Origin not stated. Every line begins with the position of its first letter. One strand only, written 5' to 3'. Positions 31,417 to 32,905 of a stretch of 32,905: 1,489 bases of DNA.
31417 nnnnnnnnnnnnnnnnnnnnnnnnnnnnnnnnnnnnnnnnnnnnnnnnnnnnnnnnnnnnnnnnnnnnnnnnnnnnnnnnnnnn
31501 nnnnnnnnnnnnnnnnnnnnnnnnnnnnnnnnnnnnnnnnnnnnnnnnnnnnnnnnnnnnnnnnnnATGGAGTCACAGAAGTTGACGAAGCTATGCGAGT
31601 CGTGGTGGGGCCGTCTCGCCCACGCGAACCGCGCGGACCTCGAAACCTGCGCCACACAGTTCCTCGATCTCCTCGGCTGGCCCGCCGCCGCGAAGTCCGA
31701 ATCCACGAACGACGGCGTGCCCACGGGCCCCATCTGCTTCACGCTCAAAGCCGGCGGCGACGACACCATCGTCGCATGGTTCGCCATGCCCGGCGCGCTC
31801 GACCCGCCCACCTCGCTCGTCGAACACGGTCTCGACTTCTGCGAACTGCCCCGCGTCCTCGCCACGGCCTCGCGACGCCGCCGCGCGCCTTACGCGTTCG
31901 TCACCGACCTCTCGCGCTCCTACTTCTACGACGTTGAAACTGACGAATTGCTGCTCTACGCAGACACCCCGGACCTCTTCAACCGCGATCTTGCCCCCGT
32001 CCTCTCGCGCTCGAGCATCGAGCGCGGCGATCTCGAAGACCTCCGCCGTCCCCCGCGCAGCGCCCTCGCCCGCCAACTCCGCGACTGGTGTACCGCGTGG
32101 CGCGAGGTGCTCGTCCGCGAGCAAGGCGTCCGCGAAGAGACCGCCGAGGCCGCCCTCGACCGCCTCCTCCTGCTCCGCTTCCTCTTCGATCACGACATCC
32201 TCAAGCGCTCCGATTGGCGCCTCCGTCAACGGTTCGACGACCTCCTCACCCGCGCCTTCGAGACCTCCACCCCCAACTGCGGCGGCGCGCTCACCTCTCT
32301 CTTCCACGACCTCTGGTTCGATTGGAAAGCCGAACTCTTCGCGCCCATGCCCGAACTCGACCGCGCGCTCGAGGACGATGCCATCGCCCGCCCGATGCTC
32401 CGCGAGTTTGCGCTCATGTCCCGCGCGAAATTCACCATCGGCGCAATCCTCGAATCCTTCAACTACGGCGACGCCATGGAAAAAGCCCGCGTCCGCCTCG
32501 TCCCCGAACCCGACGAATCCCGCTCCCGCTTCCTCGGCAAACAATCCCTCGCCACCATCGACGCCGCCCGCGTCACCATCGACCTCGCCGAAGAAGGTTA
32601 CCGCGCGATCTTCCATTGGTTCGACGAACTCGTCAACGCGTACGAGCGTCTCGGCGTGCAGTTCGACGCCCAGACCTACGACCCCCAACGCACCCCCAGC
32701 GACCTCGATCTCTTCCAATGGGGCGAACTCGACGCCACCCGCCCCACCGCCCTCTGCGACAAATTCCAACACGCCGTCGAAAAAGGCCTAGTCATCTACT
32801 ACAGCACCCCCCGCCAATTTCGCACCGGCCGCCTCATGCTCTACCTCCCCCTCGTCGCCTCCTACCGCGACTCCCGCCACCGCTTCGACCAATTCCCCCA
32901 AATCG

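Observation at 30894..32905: Two-gene module of a wHTH protein plus an MmeI-like enzyme under a consensus promoter. It is a candidate non-canonical defence or RM system that the ORF track misses.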

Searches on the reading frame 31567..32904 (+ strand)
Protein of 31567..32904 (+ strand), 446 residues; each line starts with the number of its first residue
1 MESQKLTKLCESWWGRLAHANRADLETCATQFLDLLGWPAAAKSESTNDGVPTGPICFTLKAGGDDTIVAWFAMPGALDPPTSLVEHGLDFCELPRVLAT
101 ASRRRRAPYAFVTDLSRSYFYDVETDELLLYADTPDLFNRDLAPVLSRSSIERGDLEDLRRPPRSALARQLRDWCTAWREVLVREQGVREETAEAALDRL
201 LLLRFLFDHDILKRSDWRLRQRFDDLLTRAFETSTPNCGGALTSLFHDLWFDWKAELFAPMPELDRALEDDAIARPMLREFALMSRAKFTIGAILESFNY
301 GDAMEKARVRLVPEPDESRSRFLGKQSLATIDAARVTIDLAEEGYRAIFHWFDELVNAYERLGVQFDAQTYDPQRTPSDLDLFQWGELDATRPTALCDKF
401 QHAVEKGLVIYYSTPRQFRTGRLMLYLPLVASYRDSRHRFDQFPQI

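Call 5: search_protein_families(library=pfam, proteins=[window:31567-32904:+], max_evalue=1)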
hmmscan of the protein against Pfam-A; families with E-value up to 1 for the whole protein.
window:31567-32904:+ (446 aa): 0 families

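Call 6: search_protein_families(library=ncbifam, proteins=[window:31567-32904:+], max_evalue=1)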
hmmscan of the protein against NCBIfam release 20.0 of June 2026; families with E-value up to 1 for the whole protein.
window:31567-32904:+ (446 aa): 0 families

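Call 7: search_protein_families(library=padloc, proteins=[window:31567-32904:+], max_evalue=1)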
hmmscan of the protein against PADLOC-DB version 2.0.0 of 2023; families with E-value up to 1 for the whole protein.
window:31567-32904:+ (446 aa): 0 families

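Call 8: find_homologous_proteins(query=window:31567-32904:+)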
Query window:31567-32904:+ (446 aa): 186 proteins with E <= 0.001 among 8000 candidates; the best 120 are listed.
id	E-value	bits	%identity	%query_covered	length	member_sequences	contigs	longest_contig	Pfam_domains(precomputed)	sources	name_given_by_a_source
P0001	5.4e-283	956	93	100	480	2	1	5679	-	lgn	-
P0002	6.1e-173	594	56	100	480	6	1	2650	-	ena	-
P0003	1.5e-172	592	57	99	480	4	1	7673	-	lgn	-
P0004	4.9e-172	591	56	100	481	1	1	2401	-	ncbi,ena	-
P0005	1.9e-171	589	60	99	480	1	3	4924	-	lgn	-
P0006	9.0e-171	587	57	100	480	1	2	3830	-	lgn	-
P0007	3.7e-167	575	56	100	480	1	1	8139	-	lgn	-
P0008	3.9e-164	565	56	100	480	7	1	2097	-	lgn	-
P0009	3.2e-163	562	56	100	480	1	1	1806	-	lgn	-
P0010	2.6e-161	555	54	100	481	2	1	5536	-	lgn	-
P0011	1.8e-158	546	54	100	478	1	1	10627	-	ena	-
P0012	3.4e-158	545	54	100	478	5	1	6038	-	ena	-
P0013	1.5e-157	543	54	100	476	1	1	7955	-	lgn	-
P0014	5.0e-157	541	54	100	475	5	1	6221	-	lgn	-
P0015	1.7e-156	540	54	100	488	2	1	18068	-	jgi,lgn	-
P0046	6.7e-147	508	52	100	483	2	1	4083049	-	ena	-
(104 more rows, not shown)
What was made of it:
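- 32467..32905 (+): ORF2 aa 301-446 of about 480, cut by the window end. This C-terminal domain is collinear with the first part of a gamma-class methyltransferase domain (motif X, I and II positions), with the SAM-binding motif replaced (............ instead of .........). It ends before motif IV. Full-length homologues are 456-496 aa (call 8).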

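Call 10: find_encoding_contigs(protein=P0001, flank=5000, max_places=4)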
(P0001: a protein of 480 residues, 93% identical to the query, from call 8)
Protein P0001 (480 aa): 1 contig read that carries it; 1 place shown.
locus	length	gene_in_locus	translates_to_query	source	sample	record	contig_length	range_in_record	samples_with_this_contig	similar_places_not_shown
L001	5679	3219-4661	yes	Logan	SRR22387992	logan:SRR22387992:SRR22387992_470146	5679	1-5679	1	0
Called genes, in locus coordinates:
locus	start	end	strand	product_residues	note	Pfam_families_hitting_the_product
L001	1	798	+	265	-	?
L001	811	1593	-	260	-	PF00106:adh_short, PF08659:KR, PF13561:adh_short_C2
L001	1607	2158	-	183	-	-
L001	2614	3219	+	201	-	-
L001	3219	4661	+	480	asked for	-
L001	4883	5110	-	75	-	PF07927:HicA_toxin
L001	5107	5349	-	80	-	PF15970:HicB-like_2 (weak), PF15919:HicB_lk_antitox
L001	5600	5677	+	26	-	?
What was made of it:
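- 32467..32905 (+): L001 continues 34 codons to a stop (call 10).
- On MmeI family (Type IIL) / Type IIG RM enzymes: Full-length homologues are 456-496 aa. The 93%-identical P0001 is 480 aa and ends 34 codons beyond the window (calls 8, 10).
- Tried and rejected: Rejected on length (calls 8, 10).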

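Call 11: find_encoding_contigs(protein=P0046, flank=8000, max_places=3)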
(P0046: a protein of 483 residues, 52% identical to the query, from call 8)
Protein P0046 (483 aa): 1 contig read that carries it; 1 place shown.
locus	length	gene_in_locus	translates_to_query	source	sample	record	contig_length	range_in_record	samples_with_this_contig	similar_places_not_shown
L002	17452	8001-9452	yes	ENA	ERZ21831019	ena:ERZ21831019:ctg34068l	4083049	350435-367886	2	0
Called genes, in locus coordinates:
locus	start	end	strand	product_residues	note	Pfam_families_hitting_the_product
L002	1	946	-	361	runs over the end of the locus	PF00437:T2SSE, PF13191:AAA_16 (weak)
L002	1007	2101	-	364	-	PF01208:URO-D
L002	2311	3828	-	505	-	PF00437:T2SSE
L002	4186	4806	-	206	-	PF13671:AAA_33 (faint)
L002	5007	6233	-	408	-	PF01208:URO-D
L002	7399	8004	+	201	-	-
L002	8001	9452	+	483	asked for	-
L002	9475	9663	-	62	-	-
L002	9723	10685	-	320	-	-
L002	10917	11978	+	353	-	-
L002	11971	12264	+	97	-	-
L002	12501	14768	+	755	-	PF00330:Aconitase, PF00694:Aconitase_C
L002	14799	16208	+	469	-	PF00330:Aconitase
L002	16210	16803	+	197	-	PF00694:Aconitase_C, PF27512:LeuD, PF27434:LeuD_C (weak)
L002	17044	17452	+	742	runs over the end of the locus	PF21804:Transposase_29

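Call 14: search_solved_structures(query=A1, max_evalue=10, show_alignments=3)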
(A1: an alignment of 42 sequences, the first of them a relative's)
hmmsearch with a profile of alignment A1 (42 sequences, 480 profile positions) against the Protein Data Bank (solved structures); distinct sequences matched with E-value up to 10: 2.
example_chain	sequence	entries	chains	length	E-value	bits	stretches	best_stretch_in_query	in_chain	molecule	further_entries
5cwb_A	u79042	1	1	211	0.19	13.5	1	138-184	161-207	Designed helical repeat protein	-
4d10_G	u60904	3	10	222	0.27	13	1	127-181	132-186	COP9 SIGNALOSOME COMPLEX SUBUNIT 7A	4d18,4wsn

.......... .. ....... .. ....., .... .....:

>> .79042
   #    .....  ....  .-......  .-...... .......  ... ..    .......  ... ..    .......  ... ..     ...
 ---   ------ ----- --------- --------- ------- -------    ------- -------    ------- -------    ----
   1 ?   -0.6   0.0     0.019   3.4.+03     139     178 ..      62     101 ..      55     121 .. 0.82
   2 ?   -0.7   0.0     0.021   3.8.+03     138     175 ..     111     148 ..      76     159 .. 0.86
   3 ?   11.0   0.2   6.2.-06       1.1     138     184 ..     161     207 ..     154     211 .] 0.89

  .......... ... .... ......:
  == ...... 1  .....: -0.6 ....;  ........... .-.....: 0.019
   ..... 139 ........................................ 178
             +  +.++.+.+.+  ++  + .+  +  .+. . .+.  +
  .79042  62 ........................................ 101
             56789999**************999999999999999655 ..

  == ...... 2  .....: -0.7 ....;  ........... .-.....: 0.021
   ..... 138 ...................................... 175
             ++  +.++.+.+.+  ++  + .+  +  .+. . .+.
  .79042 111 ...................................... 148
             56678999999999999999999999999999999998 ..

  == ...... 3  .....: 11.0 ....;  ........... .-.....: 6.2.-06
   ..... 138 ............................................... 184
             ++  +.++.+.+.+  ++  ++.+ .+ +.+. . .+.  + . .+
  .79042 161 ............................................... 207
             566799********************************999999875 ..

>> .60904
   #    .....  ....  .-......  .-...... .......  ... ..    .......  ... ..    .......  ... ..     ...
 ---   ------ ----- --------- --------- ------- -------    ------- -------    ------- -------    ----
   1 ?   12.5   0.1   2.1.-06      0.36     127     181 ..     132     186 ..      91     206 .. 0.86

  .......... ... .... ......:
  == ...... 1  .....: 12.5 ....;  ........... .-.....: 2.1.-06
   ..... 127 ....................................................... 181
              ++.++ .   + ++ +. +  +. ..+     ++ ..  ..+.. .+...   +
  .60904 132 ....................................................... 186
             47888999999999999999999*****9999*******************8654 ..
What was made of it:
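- On MmeI family (Type IIL) / Type IIG RM enzymes: A profile search of PDB sequences found no MmeI match either (call 14).
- Tried and rejected: A profile search of PDB sequences gave only chance hits (call 14).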

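Call 17: find_related_loci(query=A1, collection=genome_contigs, flank=6000)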
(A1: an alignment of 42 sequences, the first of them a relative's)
Query A1 (480 aa) in genome_contigs; peptide patterns used: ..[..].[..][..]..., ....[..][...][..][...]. (x = any residue, [..] = any of these).
166 stretches matched a pattern; 92 encode a relative of the query (tblastn E <= 1e-3); the best 80 are kept; 80 distinct loci.
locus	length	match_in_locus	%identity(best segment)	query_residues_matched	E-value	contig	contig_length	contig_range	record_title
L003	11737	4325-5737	55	5-478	9e-176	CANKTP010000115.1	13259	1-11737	MAG: Candidatus Hydrogenedentes bacterium isolate TH-Jun18-22 genome assembly, contig: TH-Jun18-C10290, whole genome sho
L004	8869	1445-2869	54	3-478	2e-172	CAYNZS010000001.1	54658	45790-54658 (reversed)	MAG TPA_asm: uncultured Nitrospirales bacterium isolate SRP308112_co1_423 genome assembly, contig: NODE_545_length_54658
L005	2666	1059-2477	54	1-466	5e-179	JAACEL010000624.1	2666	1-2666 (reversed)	MAG: Nitrospiraceae bacterium isolate OTbin.67 scaffold_41257, whole genome shotgun sequence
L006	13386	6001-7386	55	3-465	2e-167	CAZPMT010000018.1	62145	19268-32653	MAG TPA_asm: uncultured Nitrospiraceae bacterium isolate SRP302447_co3_797 genome assembly, contig: NODE_1296_length_621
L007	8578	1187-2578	55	3-466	5e-166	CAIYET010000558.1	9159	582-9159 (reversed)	MAG: Candidatus Hydrogenedentes bacterium isolate MJ-time_bin-1056 genome assembly, contig: bin-1056:0558/1133, whole ge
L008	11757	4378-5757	54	3-466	1e-163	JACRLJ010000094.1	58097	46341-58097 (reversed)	MAG: Candidatus Hydrogenedentota bacterium isolate NC_groundwater_1878_Pr3_B-0.1um_59_9 SR2-18-B1_coassembly_180316, who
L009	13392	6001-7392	53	3-467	8e-164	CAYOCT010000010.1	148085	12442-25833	MAG TPA_asm: uncultured Nitrospiraceae bacterium isolate binchicken_co16_39 genome assembly, contig: NODE_146_length_148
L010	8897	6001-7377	53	5-464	1e-161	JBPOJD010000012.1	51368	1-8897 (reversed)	MAG: Candidatus Hydrogenedentota bacterium isolate MAG_4141 c_000000608796, whole genome shotgun sequence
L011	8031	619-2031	51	4-465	1e-160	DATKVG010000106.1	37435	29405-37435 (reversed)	MAG TPA_asm: Candidatus Bathyarchaeia archaeon isolate SMAG_U14127 k141_2966347, whole genome shotgun sequence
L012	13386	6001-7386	52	6-467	7e-160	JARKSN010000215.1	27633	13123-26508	MAG: Candidatus Hydrogenedentota bacterium isolate Seed_maxbin.076 k141_1318028, whole genome shotgun sequence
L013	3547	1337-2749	50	4-465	7e-166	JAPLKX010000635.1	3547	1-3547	MAG: Candidatus Hydrogenedentota bacterium isolate LacPavin_0920_SED5_MAG_60_9 LacPavin_0920_SED5_scaffold_2149036, whol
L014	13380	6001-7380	51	3-464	3e-157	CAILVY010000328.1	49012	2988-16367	MAG: Candidatus Hydrogenedentes bacterium isolate LaPlata_bin-1517 genome assembly, contig: bin-1517:328/407, whole geno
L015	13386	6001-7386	52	6-468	2e-155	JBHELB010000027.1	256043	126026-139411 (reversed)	MAG: Candidatus Hydrogenedentales bacterium isolate bin.851 k141_6697473, whole genome shotgun sequence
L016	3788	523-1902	50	3-464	5e-161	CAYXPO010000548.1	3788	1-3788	MAG TPA_asm: uncultured Nitrospirales bacterium isolate binchicken_co117_52 genome assembly, contig: NODE_40413_length_3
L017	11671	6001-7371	49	2-459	5e-152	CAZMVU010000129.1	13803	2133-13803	MAG TPA_asm: uncultured Nitrospirales bacterium isolate SRP252850_co1_233 genome assembly, contig: NODE_8326_length_1380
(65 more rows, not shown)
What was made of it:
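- The 80 loci kept each come from a different assembly and are almost all titled Hydrogenedentota (call 17).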

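Call 20: search_protein_representatives(alignment_id=A1)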
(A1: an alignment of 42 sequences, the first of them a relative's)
Query: 42 sequences, 480 profile positions. Proteins with E-value up to 0.001 (for the whole library): 107; up to 1e-10: 62; up to 1e-30: 41. The best 107 are listed.
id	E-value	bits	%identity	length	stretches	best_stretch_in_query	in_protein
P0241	3.2e-208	708.6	-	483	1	2-471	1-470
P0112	8.0e-205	697.4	-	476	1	2-479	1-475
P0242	2.9e-180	616.4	-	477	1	2-470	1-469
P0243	1.0e-177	608.0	-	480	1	4-479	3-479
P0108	2.3e-172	590.4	-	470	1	3-463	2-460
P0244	2.7e-172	590.1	-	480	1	5-471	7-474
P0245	3.8e-172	589.6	-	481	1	2-469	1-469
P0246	1.7e-170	584.2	-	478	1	3-470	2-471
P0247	2.6e-168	577.0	-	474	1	2-468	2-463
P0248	8.8e-164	562.1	-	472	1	3-466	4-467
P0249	2.8e-147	507.7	-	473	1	3-474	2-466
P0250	7.8e-147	506.2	-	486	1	3-479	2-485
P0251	3.0e-145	500.9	-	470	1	2-474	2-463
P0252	1.1e-144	499.1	-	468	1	13-470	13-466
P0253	1.2e-141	489.1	-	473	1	2-478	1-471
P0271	9.3e-51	189.3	-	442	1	78-453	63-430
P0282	2.4e-25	105.5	-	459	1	29-455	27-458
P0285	4.4e-21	91.5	-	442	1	38-453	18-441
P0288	1.7e-18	82.9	-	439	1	84-452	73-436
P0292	5.8e-16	74.6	-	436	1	22-457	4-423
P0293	1.1e-15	73.7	-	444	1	34-453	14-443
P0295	7.3e-15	71.0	-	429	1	36-433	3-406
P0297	1.9e-14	69.6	-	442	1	85-452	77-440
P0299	8.5e-13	64.2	-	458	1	75-368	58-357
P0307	1.3e-09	53.7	-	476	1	79-206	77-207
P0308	3.1e-09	52.4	-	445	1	34-450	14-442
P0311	5.9e-09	51.5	-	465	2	17-223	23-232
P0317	7.1e-08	47.9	-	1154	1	28-294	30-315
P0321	4.2e-07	45.4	-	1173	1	29-294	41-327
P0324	7.3e-07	44.6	-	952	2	90-294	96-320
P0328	6.4e-06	41.5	-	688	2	98-294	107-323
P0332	1.5e-05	40.2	-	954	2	98-294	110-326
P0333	2.6e-05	39.4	-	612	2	193-294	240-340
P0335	4.5e-05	38.7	-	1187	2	101-293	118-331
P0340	2.2e-04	36.4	-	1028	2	6-294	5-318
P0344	3.8e-04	35.6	-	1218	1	92-294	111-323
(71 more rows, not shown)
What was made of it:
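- The family profile reaches proteins of 950-1218 aa at E 7e-8 to 4e-4, over profile positions 28-294 (call 20).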

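Call 21: search_protein_families(library=pfam, proteins=[P0317, P0321, P0324, P0332, P0335, P0340, P0344, P0328, P0333], max_evalue=0.01)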
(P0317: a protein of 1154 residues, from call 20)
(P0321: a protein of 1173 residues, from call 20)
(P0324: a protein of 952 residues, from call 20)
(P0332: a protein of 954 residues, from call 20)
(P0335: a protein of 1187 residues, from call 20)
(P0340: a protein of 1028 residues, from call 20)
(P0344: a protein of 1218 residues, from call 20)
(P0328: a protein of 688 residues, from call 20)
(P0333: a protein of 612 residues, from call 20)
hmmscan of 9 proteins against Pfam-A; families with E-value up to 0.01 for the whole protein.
P0317 (1154 aa): 7 families
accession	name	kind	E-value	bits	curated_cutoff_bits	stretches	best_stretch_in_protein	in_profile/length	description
PF07669.17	Eco57I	-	3e-28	99.5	25.3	1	459-688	1-168/171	Eco57I restriction-modification methylase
PF12950.13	TaqI_C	-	8e-18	65.3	26.5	1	806-929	2-118/118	TaqI-like C-terminal specificity domain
PF02384.22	N6_Mtase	-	3.6e-14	53.2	20.4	2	345-484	22-103/311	N-6 DNA Methylase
PF20473.4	MmeI_Mtase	-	1.1e-11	44.9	27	1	385-618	18-157/259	MmeI, DNA-methyltransferase domain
PF04313.20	HSDR_N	-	5e-07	30.2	25.1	0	61-127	127-193/198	Type I restriction enzyme R protein N terminus (HSDR_N)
PF01170.24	UPF0020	-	5.9e-05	23.3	22.3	0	386-478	28-96/197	RMKL-like, methyltransferase domain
PF20464.3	MmeI_N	-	0.00057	20.7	27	1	29-152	20-148/181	MmeI, N-terminal domain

P0321 (1173 aa): 6 families
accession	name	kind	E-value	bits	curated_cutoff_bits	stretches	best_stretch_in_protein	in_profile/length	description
PF07669.17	Eco57I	-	2.8e-29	102.8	25.3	1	486-659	3-171/171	Eco57I restriction-modification methylase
PF02384.22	N6_Mtase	-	2.4e-14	53.8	20.4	1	411-680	49-237/311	N-6 DNA Methylase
PF12950.13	TaqI_C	-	3.9e-14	53.4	26.5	1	812-961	7-118/118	TaqI-like C-terminal specificity domain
PF04313.20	HSDR_N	-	1.9e-08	34.8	25.1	1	70-150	126-194/198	Type I restriction enzyme R protein N terminus (HSDR_N)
PF20473.4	MmeI_Mtase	-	1.4e-05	24.9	27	1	411-579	22-151/259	MmeI, DNA-methyltransferase domain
PF20464.3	MmeI_N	-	0.00047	21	27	1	36-165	20-132/181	MmeI, N-terminal domain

P0324 (952 aa): 6 families
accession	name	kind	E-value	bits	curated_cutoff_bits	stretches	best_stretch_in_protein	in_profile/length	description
PF07669.17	Eco57I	-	5.3e-29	101.9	25.3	1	464-637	1-171/171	Eco57I restriction-modification methylase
PF02384.22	N6_Mtase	-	8.7e-20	71.7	20.4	1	350-682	22-265/311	N-6 DNA Methylase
PF12950.13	TaqI_C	-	4.1e-17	63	26.5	1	754-874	3-118/118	TaqI-like C-terminal specificity domain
PF20473.4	MmeI_Mtase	-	5e-14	52.5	27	1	387-606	15-202/259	MmeI, DNA-methyltransferase domain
PF01170.24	UPF0020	-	1.8e-07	31.5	22.3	1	391-485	28-98/197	RMKL-like, methyltransferase domain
PF04313.20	HSDR_N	-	0.00031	21.1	25.1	0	67-130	128-191/198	Type I restriction enzyme R protein N terminus (HSDR_N)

P0332 (954 aa): 6 families
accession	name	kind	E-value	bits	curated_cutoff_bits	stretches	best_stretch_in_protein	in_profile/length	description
PF07669.17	Eco57I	-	2.9e-24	86.5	25.3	1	470-633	1-156/171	Eco57I restriction-modification methylase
PF20473.4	MmeI_Mtase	-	5.4e-17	62.3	27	1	393-585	15-164/259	MmeI, DNA-methyltransferase domain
PF02384.22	N6_Mtase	-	2.7e-14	53.6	20.4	1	354-669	20-243/311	N-6 DNA Methylase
PF01170.24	UPF0020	-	1.2e-06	28.9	22.3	1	396-497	27-104/197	RMKL-like, methyltransferase domain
PF12950.13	TaqI_C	-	9.5e-06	26.3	26.5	1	743-868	3-118/118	TaqI-like C-terminal specificity domain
PF04313.20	HSDR_N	-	2.4e-05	24.7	25.1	0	30-65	2-37/198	Type I restriction enzyme R protein N terminus (HSDR_N)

P0335 (1187 aa): 7 families
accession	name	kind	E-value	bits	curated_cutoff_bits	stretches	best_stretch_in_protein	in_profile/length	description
PF07669.17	Eco57I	-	4.2e-30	105.5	25.3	1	477-707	2-170/171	Eco57I restriction-modification methylase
PF12950.13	TaqI_C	-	3.7e-23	82.5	26.5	1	821-938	3-118/118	TaqI-like C-terminal specificity domain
PF02384.22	N6_Mtase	-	5.7e-21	75.6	20.4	2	603-740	115-247/311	N-6 DNA Methylase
PF20473.4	MmeI_Mtase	-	4.5e-12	46.1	27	1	401-676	17-200/259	MmeI, DNA-methyltransferase domain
PF04313.20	HSDR_N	-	0.00024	21.5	25.1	0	59-144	123-194/198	Type I restriction enzyme R protein N terminus (HSDR_N)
PF01170.24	UPF0020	-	0.00027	21.1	22.3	1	402-495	27-96/197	RMKL-like, methyltransferase domain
PF13847.12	Methyltransf_31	-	0.0017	18.5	27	0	403-454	3-54/145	Methyltransferase domain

P0340 (1028 aa): 7 families
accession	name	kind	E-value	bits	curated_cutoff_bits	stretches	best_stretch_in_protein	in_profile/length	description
PF07669.17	Eco57I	-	7.7e-34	117.7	25.3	1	462-639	1-171/171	Eco57I restriction-modification methylase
PF20473.4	MmeI_Mtase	-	4.6e-17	62.5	27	1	385-606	15-200/259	MmeI, DNA-methyltransferase domain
PF02384.22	N6_Mtase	-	4.4e-14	53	20.4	1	348-658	22-236/311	N-6 DNA Methylase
PF12950.13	TaqI_C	-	3.4e-10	40.6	26.5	1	843-963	32-118/118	TaqI-like C-terminal specificity domain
PF04313.20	HSDR_N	-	5.8e-08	33.3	25.1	1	64-128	127-191/198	Type I restriction enzyme R protein N terminus (HSDR_N)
PF01170.24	UPF0020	-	4.6e-06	26.9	22.3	1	390-483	29-98/197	RMKL-like, methyltransferase domain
PF13588.12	HSDR_N_2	-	0.0066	17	25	0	25-132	3-99/110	Type I restriction enzyme R protein N terminus (HSDR_N)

P0344 (1218 aa): 6 families
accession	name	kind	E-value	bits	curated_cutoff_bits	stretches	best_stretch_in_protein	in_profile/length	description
PF07669.17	Eco57I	-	1.6e-36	126.4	25.3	1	479-711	1-171/171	Eco57I restriction-modification methylase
PF12950.13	TaqI_C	-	9.7e-17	61.8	26.5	1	842-993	4-118/118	TaqI-like C-terminal specificity domain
PF02384.22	N6_Mtase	-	1.5e-11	44.6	20.4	1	348-505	17-104/311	N-6 DNA Methylase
PF20473.4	MmeI_Mtase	-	1.2e-09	38.2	27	1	401-631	16-150/259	MmeI, DNA-methyltransferase domain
PF01170.24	UPF0020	-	5.2e-05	23.5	22.3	0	407-498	31-96/197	RMKL-like, methyltransferase domain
PF20464.3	MmeI_N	-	0.0022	18.8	27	1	31-173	19-132/181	MmeI, N-terminal domain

P0328 (688 aa): 5 families
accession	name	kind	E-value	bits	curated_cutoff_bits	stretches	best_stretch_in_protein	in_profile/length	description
PF07669.17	Eco57I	-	4.6e-32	111.9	25.3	1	467-640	1-171/171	Eco57I restriction-modification methylase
PF02384.22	N6_Mtase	-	1e-19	71.5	20.4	1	352-674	21-253/311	N-6 DNA Methylase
PF20473.4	MmeI_Mtase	-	2.3e-15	56.9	27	1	387-609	11-202/259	MmeI, DNA-methyltransferase domain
PF01170.24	UPF0020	-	1.9e-08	34.7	22.3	1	395-489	29-99/197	RMKL-like, methyltransferase domain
PF04313.20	HSDR_N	-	1.2e-06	29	25.1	1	28-133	3-191/198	Type I restriction enzyme R protein N terminus (HSDR_N)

P0333 (612 aa): 5 families
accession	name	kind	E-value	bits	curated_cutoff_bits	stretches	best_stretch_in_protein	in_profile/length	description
PF20473.4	MmeI_Mtase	-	3.1e-08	33.5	27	1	438-570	17-118/259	MmeI, DNA-methyltransferase domain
PF02384.22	N6_Mtase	-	0.00091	19.1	20.4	0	440-469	46-75/311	N-6 DNA Methylase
PF20464.3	MmeI_N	-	0.0012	19.6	27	1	7-172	4-148/181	MmeI, N-terminal domain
PF07669.17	Eco57I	-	0.0065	17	25.3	0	519-552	1-36/171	Eco57I restriction-modification methylase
PF04313.20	HSDR_N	-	0.0087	16.4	25.1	0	61-148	127-194/198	Type I restriction enzyme R protein N terminus (HSDR_N)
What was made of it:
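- Those proteins carry Eco57I/N6_Mtase/MmeI_Mtase, TaqI_C and HSDR_N domains (call 21).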
